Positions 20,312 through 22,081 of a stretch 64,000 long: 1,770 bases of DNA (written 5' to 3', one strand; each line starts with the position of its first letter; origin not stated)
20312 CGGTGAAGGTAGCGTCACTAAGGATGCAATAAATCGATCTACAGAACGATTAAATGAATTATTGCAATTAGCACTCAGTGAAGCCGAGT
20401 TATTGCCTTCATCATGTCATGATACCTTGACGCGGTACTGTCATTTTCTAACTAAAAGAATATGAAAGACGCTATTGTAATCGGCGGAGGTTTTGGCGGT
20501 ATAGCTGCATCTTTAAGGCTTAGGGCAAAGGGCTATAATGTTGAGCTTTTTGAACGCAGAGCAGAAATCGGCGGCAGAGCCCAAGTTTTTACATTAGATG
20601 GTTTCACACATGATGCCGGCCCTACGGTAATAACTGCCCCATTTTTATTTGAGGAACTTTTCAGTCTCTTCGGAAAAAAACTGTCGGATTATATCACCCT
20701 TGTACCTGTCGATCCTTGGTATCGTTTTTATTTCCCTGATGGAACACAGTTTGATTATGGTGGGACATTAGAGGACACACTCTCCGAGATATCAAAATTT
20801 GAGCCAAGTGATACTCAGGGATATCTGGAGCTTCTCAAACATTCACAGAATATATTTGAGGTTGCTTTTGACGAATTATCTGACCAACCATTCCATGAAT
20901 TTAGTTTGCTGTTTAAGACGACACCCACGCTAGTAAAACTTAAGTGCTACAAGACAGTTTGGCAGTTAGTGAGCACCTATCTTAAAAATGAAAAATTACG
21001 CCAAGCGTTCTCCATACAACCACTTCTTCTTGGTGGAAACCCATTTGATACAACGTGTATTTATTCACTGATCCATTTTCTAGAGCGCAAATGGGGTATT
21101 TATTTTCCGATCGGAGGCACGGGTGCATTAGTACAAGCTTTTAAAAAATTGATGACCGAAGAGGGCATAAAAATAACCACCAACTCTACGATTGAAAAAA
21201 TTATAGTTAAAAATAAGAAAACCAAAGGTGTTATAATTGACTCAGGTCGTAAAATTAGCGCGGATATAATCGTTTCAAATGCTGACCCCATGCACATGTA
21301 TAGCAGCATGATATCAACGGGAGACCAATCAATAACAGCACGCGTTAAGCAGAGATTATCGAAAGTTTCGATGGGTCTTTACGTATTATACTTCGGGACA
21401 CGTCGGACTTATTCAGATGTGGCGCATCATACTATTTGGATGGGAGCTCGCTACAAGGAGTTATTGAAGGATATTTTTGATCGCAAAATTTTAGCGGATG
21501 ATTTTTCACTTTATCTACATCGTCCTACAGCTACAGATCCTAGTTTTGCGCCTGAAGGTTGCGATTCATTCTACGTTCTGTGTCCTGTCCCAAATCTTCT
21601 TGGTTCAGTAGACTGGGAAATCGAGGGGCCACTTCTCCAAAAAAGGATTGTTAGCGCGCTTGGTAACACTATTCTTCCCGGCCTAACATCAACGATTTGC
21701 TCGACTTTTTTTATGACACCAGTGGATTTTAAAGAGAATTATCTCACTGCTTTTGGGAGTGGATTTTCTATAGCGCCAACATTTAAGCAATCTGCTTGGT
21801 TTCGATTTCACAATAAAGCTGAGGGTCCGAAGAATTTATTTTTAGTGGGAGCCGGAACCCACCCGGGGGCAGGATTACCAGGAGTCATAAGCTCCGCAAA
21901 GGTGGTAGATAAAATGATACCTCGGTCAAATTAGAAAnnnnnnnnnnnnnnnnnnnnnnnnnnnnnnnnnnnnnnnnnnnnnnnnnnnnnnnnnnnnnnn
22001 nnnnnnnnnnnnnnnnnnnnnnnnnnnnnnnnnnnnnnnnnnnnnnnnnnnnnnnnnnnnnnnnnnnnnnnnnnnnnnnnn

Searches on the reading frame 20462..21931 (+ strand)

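Call 13: search_protein_families(library=pfam, proteins=[window:20462-21931:+], max_evalue=0.001)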
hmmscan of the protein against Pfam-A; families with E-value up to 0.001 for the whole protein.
window:20462-21931:+ (490 aa): 10 families
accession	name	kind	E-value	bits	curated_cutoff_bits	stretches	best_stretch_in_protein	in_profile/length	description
PF01593.30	Amino_oxidase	-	6.1e-25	88.8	19.8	1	12-480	2-436/443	Flavin containing amine oxidoreductase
PF13450.12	NAD_binding_8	-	2.1e-13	50.8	21.9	1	6-69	1-64/68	NAD(P)-binding Rossmann-like domain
PF07992.20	Pyr_redox_2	-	1.5e-08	34.9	26.1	1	3-34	2-33/291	Pyridine nucleotide-disulphide oxidoreductase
PF01266.30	DAO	-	2e-07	31.3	27.9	1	3-38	1-36/353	FAD dependent oxidoreductase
PF12831.13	FAD_oxidored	-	5e-07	29.8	27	1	3-40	1-38/416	FAD dependent oxidoreductase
PF03486.20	HI0933_like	-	6e-07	29.6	50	0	3-38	2-37/244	HI0933-like protein Rossmann domain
PF01134.28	GIDA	-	2.3e-06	27.4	22.1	0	3-32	1-30/391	Glucose inhibited division protein A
PF01946.23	Thi4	-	8.7e-06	25.6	26.2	0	228-329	105-208/235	Thi4 family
PF00070.33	Pyr_redox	-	1.2e-05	26.2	22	0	4-37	2-35/82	Pyridine nucleotide-disulphide oxidoreductase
PF00890.30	FAD_binding_2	-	0.00035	20.3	20.4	0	3-39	1-37/414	FAD binding domain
